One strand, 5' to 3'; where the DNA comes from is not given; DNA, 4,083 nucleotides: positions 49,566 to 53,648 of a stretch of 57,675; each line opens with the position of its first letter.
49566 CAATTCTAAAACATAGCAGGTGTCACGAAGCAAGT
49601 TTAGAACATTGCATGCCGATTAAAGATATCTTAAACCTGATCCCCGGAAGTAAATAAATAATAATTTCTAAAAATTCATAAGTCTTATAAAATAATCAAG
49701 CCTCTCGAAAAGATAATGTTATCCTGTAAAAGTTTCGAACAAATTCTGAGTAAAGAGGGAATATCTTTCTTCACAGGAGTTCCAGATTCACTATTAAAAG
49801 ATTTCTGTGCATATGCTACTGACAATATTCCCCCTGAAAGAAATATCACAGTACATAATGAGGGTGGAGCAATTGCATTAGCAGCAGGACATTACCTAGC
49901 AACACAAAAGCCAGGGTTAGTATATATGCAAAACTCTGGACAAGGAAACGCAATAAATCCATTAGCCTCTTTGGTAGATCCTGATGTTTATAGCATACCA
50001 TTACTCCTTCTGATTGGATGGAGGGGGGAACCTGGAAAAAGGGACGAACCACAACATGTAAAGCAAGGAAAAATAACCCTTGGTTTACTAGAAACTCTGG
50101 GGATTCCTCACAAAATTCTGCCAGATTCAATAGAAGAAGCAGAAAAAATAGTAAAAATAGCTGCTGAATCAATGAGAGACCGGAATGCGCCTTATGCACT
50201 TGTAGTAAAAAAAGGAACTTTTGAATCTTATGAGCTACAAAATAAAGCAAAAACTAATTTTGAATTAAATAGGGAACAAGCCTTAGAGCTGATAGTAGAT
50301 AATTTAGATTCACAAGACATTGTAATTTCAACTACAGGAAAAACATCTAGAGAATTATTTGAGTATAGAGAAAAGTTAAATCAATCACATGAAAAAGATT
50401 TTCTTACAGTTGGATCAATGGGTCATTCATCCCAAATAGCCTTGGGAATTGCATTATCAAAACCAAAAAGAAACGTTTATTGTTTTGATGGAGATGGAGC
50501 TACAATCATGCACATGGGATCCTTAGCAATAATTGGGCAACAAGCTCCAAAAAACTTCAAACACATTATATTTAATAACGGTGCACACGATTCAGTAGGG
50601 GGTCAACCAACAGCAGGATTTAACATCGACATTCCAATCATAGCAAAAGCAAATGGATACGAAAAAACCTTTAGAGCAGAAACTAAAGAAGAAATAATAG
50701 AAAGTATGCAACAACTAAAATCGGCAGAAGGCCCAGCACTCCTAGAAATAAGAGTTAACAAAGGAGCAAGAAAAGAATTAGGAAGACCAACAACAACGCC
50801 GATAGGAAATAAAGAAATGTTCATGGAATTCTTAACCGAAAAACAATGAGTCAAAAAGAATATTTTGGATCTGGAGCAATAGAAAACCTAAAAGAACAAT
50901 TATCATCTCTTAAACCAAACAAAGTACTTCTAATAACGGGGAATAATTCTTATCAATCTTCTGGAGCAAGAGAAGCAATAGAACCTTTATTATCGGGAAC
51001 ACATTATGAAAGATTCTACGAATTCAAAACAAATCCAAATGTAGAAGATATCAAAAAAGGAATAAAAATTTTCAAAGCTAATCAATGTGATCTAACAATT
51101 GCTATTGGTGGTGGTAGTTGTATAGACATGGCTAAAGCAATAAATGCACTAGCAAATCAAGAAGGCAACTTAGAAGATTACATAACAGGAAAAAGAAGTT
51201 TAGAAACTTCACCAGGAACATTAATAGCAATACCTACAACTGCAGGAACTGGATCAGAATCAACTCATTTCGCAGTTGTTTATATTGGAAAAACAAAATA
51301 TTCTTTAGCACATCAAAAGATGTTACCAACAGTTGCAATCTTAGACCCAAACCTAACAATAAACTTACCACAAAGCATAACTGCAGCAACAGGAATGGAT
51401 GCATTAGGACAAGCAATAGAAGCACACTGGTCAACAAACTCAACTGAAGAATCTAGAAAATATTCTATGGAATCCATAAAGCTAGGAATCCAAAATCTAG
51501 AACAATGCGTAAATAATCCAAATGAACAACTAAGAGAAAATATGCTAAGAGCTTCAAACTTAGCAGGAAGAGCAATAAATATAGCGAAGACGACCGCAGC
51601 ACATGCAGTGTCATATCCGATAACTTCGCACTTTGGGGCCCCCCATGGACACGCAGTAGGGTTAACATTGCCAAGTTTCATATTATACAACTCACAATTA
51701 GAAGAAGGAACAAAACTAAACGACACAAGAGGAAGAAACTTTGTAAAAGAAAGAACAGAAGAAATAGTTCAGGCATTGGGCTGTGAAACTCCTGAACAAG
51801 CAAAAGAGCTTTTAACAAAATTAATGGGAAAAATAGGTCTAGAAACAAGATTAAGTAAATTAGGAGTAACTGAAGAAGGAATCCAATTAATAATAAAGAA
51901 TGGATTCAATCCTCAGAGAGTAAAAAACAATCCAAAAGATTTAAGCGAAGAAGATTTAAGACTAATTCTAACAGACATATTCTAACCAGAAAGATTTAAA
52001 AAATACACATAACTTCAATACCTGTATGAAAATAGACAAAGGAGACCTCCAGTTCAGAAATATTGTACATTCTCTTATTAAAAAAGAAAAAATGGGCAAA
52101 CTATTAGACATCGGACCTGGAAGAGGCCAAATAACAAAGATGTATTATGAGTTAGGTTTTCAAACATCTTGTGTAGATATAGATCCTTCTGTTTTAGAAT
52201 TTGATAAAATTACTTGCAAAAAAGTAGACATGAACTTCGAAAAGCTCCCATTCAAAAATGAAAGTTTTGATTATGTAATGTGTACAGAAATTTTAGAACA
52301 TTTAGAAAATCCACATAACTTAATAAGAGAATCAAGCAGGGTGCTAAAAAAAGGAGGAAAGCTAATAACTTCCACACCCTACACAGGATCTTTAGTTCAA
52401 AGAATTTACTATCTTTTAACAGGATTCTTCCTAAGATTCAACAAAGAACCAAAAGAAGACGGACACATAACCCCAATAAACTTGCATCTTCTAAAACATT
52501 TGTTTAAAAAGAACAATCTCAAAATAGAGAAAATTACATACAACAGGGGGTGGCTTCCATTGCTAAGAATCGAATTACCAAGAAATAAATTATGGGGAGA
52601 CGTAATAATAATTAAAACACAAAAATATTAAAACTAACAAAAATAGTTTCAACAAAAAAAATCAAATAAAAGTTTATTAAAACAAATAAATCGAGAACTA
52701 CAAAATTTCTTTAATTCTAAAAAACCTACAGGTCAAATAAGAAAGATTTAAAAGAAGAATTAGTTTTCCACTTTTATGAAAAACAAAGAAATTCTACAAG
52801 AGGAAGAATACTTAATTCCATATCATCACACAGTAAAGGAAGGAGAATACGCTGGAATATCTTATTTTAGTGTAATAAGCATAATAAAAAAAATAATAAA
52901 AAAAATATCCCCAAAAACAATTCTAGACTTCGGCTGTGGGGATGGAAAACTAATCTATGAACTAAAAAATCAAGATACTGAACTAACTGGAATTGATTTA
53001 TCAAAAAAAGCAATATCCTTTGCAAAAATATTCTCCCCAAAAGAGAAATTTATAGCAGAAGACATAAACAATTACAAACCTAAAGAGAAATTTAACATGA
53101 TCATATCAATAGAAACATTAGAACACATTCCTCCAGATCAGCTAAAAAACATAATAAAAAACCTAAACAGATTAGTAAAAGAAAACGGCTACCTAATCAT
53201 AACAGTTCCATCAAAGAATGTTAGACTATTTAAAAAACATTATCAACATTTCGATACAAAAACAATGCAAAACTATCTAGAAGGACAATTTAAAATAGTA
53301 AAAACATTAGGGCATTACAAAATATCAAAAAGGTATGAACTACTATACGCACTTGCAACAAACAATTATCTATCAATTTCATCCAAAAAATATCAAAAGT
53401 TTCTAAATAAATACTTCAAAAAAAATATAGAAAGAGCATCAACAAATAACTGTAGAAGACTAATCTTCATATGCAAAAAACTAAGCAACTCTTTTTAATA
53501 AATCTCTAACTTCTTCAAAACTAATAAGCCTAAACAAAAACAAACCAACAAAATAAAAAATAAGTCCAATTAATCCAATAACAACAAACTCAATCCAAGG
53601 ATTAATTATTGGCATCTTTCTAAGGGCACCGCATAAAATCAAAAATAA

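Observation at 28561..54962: AglB N-glycosylation locus with built-in phosphonate biosynthesis: candidate phosphono-N-glycan system in a DPANN archaeon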

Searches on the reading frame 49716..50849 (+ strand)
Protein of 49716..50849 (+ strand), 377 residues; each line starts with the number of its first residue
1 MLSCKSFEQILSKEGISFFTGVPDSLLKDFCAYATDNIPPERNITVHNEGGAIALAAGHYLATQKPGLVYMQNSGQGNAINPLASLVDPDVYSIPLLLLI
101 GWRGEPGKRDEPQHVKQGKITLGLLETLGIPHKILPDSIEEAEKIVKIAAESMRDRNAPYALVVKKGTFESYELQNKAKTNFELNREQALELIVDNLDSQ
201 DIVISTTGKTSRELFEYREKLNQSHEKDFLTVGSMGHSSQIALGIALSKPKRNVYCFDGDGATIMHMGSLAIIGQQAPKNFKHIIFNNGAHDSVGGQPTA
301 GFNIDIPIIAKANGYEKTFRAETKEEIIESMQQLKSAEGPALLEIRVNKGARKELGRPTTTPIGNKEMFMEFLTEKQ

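Call 4: search_protein_families(library=pfam, proteins=[window:49716-50849:+], max_evalue=0.001)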
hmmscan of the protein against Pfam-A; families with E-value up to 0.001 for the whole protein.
window:49716-50849:+ (377 aa): 2 families
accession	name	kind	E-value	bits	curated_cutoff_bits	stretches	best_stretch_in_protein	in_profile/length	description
PF02775.26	TPP_enzyme_C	-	4.4e-18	66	21.9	1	229-345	24-151/151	Thiamine pyrophosphate enzyme, C-terminal TPP binding domain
PF02776.23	TPP_enzyme_N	-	3.3e-13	49.9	26.8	1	9-117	9-111/119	Thiamine pyrophosphate enzyme, N-terminal TPP binding domain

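Call 7: search_protein_families(library=ncbifam, proteins=[window:49716-50849:+], max_evalue=0.001)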
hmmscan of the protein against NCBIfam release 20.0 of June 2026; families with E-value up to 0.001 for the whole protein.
window:49716-50849:+ (377 aa): 39 families (the best 25 are shown)
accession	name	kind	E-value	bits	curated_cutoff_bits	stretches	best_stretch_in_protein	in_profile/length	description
TIGR03297.1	Ppyr-DeCO2ase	equivalog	8.8e-151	502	312.5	1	15-373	1-360/360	phosphonopyruvate decarboxylase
TIGR03846.1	sulfopy_beta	equivalog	4.4e-35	121.2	221.5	1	186-353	1-162/182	sulfopyruvate decarboxylase subunit beta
NF004813.0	PRK06163.1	equivalog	2.2e-27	96.1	240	1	184-373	13-196/202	hypothetical protein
TIGR03845.1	sulfopyru_alph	equivalog_domain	1e-24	87.2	147.95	1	9-165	6-156/160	sulfopyruvate decarboxylase subunit alpha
NF006052.0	PRK08199.1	subfamily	4.8e-13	48.3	539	1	164-349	347-539/559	thiamine pyrophosphate protein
NF006016.1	PRK08155.1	equivalog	2.1e-12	46.3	870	1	231-348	404-533/554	acetolactate synthase large subunit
NF005485.1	PRK07092.1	equivalog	2.8e-11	42.9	493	1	174-348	338-519/523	benzoylformate decarboxylase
TIGR00118.1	acolac_lg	equivalog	3e-11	42.5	538.35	1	221-350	395-537/557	biosynthetic-type acetolactate synthase large subunit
NF005760.0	PRK07586.1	equivalog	3.4e-11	42.8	363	1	168-290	321-441/514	acetolactate synthase large subunit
NF005228.0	PRK06725.1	equivalog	3.8e-11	41.9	991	1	169-371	360-567/571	acetolactate synthase large subunit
NF006591.0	PRK09124.1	equivalog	1.2e-09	37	792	1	230-360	405-539/574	ubiquinone-dependent pyruvate dehydrogenase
NF005040.0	PRK06457.1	equivalog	1.4e-09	36.8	788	1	184-350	346-521/549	pyruvate dehydrogenase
TIGR04377.1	myo_inos_iolD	equivalog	4.2e-09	35.6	715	1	177-295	384-501/616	3D-(3,5/4)-trihydroxycyclohexane-1,2-dione acylhydrolase (decyclizing)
NF006203.0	PRK08327.1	equivalog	7.2e-09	34.7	456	1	165-294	368-494/571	thiamine pyrophosphate-requiring protein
NF006524.0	PRK08978.1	equivalog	1.5e-08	33.4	738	1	219-347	384-524/548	acetolactate synthase 2 catalytic subunit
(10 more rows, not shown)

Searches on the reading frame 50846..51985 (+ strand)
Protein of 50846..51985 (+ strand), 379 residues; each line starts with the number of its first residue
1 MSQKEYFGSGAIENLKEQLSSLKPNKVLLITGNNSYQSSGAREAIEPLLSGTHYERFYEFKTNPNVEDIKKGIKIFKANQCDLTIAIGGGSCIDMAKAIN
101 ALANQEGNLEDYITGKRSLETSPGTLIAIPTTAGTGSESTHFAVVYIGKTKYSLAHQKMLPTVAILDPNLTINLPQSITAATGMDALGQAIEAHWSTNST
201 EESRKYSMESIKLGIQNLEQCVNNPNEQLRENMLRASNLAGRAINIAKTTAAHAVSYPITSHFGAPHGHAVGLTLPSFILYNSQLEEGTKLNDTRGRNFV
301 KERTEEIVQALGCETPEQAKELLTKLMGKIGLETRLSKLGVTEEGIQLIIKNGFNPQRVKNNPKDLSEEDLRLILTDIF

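Call 5: search_protein_families(library=pfam, proteins=[window:50846-51985:+], max_evalue=0.001)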
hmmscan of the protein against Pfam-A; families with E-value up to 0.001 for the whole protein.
window:50846-51985:+ (379 aa): 3 families
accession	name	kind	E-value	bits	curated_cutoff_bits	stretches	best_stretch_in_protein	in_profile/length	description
PF00465.25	Fe-ADH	-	5.6e-47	159.9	31.3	1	4-168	3-168/168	Iron-containing alcohol dehydrogenase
PF25137.1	ADH_Fe_C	-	5.9e-38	130.9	27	1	179-377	1-192/194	Fe-containing alcohol dehydrogenase family, C-terminal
PF13685.12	Fe-ADH_2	-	3.1e-11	43.9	28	1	7-104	2-98/149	Iron-containing alcohol dehydrogenase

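Call 7: search_protein_families(library=ncbifam, proteins=[window:50846-51985:+], max_evalue=0.001)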
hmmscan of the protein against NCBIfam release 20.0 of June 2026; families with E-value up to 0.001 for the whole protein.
window:50846-51985:+ (379 aa): 17 families
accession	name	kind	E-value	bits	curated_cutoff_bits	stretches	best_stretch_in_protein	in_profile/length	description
TIGR02638.1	lactal_redase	equivalog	1.9e-60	204.6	523.15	1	4-372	9-376/379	lactaldehyde reductase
NF010378.0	PRK13805.1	equivalog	2.7e-59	200.9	951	1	3-378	463-863/872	bifunctional acetaldehyde-CoA/alcohol dehydrogenase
NF058672.1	4HyButDHCUPNE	equivalog_domain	4e-59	200.7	500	1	7-377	12-376/378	4-hydroxybutyrate dehydrogenase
NF041833.1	Fe_ADH_ErcA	equivalog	1.2e-58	199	550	1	7-376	13-379/382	alcohol dehydrogenase-like regulatory protein ErcA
TIGR03405.1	Phn_Fe-ADH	equivalog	9e-58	195.7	423.7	1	21-361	20-351/355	iron-containing alcohol dehydrogenase PsrA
NF007911.0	PRK10624.1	equivalog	8.3e-53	179.7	537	1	3-375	9-378/382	lactaldehyde reductase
NF053866.1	CholDhdGbsBBac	equivalog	5.5e-50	170.1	550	1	7-375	20-387/392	choline dehydrogenase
NF050025.1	SulfAcetaldRedSarD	equivalog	8.8e-46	156.5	700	1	6-375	12-381/385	sulfoacetaldehyde reductase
NF007363.0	PRK09860.1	equivalog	5.4e-43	147.6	581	1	60-368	68-372/383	L-threonine dehydrogenase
NF011998.0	PRK15454.1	equivalog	8.8e-38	130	556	1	63-369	89-385/395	ethanolamine utilization ethanol dehydrogenase EutG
NF011717.0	PRK15138.1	equivalog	1.2e-24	87.1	645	1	6-351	13-358/387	alcohol dehydrogenase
TIGR04266.1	NDMA_methanol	equivalog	1.7e-24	86.4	625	1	57-284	71-307/420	NDMA-dependent methanol dehydrogenase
NF041822.1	daptide_DH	equivalog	7.6e-16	57.9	300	1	78-189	52-170/363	daptide-type RiPP biosynthesis dehydogenase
NF006941.0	PRK09423.1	subfamily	8.5e-16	57.7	336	2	7-104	13-108/367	glycerol dehydrogenase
NF002022.0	PRK00843.1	equivalog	3.1e-10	39.6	413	1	6-101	15-108/350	NAD(P)-dependent glycerol-1-phosphate dehydrogenase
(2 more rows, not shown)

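Call 44: search_solved_structures(query=window:50846-51985:+, max_evalue=1e-20)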
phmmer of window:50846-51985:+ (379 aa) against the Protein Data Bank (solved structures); distinct sequences matched with E-value up to 1e-20: 31.
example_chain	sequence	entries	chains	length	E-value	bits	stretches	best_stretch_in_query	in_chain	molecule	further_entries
6jko_A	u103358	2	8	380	3.6e-50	174.1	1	7-371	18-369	Methanol dehydrogenase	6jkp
8zwd_B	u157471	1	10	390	5.3e-45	157.1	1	6-375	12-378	NAD(P)-dependent methanol dehydrogenase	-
8zrl_A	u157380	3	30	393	6.2e-44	153.6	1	5-371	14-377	NAD-dependent methanol dehydrogenase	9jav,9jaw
3bfj_A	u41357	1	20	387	5e-43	150.6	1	5-376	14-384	1,3-propanediol oxidoreductase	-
1vhd_A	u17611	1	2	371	6e-42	147.1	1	6-280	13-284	alcohol dehydrogenase, iron-containing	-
1o2d_A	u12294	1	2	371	6e-42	147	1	6-280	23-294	Alcohol dehydrogenase, iron-containing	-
3owo_A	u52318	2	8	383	3.1e-40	141.4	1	7-372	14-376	Alcohol dehydrogenase 2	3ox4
4fr2_A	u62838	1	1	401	2.6e-37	131.8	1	4-375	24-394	1,3-propanediol dehydrogenase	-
3zdr_A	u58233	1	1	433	5.3e-36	127.5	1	52-342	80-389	ALCOHOL DEHYDROGENASE DOMAIN OF THE BIFUNCTIONAL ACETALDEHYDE DEHYDROGENASE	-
9jx4_A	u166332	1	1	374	5.3e-33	117.6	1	6-315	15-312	Aldehyde-alcohol dehydrogenase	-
13he_A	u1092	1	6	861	9.8e-33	116.8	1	4-344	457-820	Aldehyde-alcohol dehydrogenase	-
8uhw_A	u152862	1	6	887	1.1e-32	116.6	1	4-344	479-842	Aldehyde-alcohol dehydrogenase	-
9ldl_C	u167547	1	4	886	1.4e-31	112.9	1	41-284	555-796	Aldehyde dehydrogenase family protein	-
6scg_A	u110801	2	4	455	1.2e-30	109.9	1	6-343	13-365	Aldehyde-alcohol dehydrogenase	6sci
7dag_A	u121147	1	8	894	4.3e-30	108.1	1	18-317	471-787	Aldehyde-alcohol dehydrogenase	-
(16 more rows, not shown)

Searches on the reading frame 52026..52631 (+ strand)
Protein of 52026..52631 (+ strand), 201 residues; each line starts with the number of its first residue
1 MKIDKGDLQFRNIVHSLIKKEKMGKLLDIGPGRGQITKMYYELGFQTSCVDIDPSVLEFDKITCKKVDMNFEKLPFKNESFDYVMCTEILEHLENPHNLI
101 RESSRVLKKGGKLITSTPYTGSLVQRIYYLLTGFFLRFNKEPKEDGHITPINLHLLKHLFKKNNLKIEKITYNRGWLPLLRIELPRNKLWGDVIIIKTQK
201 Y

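Call 5: search_protein_families(library=pfam, proteins=[window:52026-52631:+], max_evalue=0.001)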
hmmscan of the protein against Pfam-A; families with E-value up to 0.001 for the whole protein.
window:52026-52631:+ (201 aa): 9 families
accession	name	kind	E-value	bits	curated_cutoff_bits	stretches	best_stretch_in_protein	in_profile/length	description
PF08241.18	Methyltransf_11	-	3.8e-21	76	21.2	1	27-114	1-94/95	Methyltransferase domain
PF13489.12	Methyltransf_23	-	1.3e-19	71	27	1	15-168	14-162/164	Methyltransferase domain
PF13649.12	Methyltransf_25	-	3.3e-13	50.6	27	1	27-111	2-97/97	Methyltransferase domain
PF13847.12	Methyltransf_31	-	1e-12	48.4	27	1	22-119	3-113/145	Methyltransferase domain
PF08242.18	Methyltransf_12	-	7.4e-11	43.1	30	1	27-113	1-98/98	Methyltransferase domain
PF07021.18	MetW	-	4.3e-06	26.9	21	1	14-144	7-136/193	Methionine biosynthesis protein MetW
PF05148.21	Methyltransf_8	-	5.1e-06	27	27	1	11-114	61-155/219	Hypothetical methyltransferase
PF01209.24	Ubie_methyltran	-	2.9e-05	24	20.1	1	11-114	36-150/233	ubiE/COQ5 methyltransferase family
PF05175.20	MTS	-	0.0005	20.2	23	0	16-114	25-137/170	Methyltransferase small domain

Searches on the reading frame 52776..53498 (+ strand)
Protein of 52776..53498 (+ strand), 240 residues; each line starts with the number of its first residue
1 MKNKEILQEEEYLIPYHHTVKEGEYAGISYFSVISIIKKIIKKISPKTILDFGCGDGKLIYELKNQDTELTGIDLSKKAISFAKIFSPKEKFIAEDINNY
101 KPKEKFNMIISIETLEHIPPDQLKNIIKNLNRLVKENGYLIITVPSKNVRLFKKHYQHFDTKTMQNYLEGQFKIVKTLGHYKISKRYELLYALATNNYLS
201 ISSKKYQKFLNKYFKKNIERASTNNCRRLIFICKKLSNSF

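Call 5: search_protein_families(library=pfam, proteins=[window:52776-53498:+], max_evalue=0.001)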
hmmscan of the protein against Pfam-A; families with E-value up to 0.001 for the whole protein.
window:52776-53498:+ (240 aa): 11 families
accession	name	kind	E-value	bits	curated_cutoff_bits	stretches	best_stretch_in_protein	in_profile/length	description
PF13489.12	Methyltransf_23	-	7.2e-19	68.5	27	1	39-156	15-134/164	Methyltransferase domain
PF13847.12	Methyltransf_31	-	2.4e-17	63.4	27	1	47-161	5-128/145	Methyltransferase domain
PF13649.12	Methyltransf_25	-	5.1e-16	59.6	27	1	49-138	1-97/97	Methyltransferase domain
PF08241.18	Methyltransf_11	-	1.2e-14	55.2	21.2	1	50-142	1-95/95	Methyltransferase domain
PF08242.18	Methyltransf_12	-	2.9e-13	50.8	30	1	50-140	1-98/98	Methyltransferase domain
PF03848.20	TehB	-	2e-10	40.9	20.4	1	35-143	20-133/193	Tellurite resistance protein TehB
PF02353.26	CMAS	-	9.9e-09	35.3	27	1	47-143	64-165/273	Mycolic acid cyclopropane synthetase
PF05175.20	MTS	-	1.7e-07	31.5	23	1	41-160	27-155/170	Methyltransferase small domain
PF07021.18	MetW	-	4.3e-07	30.2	21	1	36-136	6-104/193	Methionine biosynthesis protein MetW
PF05401.17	NodS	-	2.8e-06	27.7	24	1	47-149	45-151/201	Nodulation protein S (NodS)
PF05148.21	Methyltransf_8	-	3.9e-05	24.1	27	1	25-159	52-176/219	Hypothetical methyltransferase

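Call 43: search_solved_structures(query=window:52776-53498:+, max_evalue=0.001)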
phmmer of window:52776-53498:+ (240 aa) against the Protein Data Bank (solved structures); distinct sequences matched with E-value up to 0.001: 43.
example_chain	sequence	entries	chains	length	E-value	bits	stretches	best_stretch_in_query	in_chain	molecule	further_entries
3l8d_A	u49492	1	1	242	3.4e-08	36.6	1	32-197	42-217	Methyltransferase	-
1ve3_A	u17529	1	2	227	4.7e-08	36.2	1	25-142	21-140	hypothetical protein PH0226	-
5dm2_A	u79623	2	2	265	6.9e-08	35.6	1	41-132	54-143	Methyltransferase domain family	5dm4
5dm1_A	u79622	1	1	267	7e-08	35.6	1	41-178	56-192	Methyltransferase domain family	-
4kwc_A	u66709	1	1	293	8.8e-08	35.3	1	41-132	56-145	BpumL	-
3sm3_A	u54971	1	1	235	2.7e-07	33.7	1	47-160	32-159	SAM-dependent methyltransferases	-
3dtn_A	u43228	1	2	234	2.8e-07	33.6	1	46-141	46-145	Putative Methyltransferase MM_2633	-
5wp5_A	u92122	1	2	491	7.1e-07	32.3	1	30-143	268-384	Phosphomethylethanolamine N-methyltransferase 2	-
5dly_A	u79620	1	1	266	1.8e-06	31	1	44-105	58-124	plantazolicin methyltransferase BamL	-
4kdr_A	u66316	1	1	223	1.8e-06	31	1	45-154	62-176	3-demethylubiquinone-9 3-methyltransferase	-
5dpm_A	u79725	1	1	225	1.8e-06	31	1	45-154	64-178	Ubiquinone biosynthesis O-methyltransferase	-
4kvz_A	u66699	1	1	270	1.8e-06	31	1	44-105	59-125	BamL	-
5dm0_A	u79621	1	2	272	1.9e-06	30.9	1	44-104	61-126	plantazolicin methyltransferase BamL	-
4iv8_A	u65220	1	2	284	4.3e-06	29.8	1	45-144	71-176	Phosphoethanolamine N-methyltransferase,putative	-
4kdc_A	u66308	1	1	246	5.3e-06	29.5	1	45-148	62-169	3-demethylubiquinone-9 3-methyltransferase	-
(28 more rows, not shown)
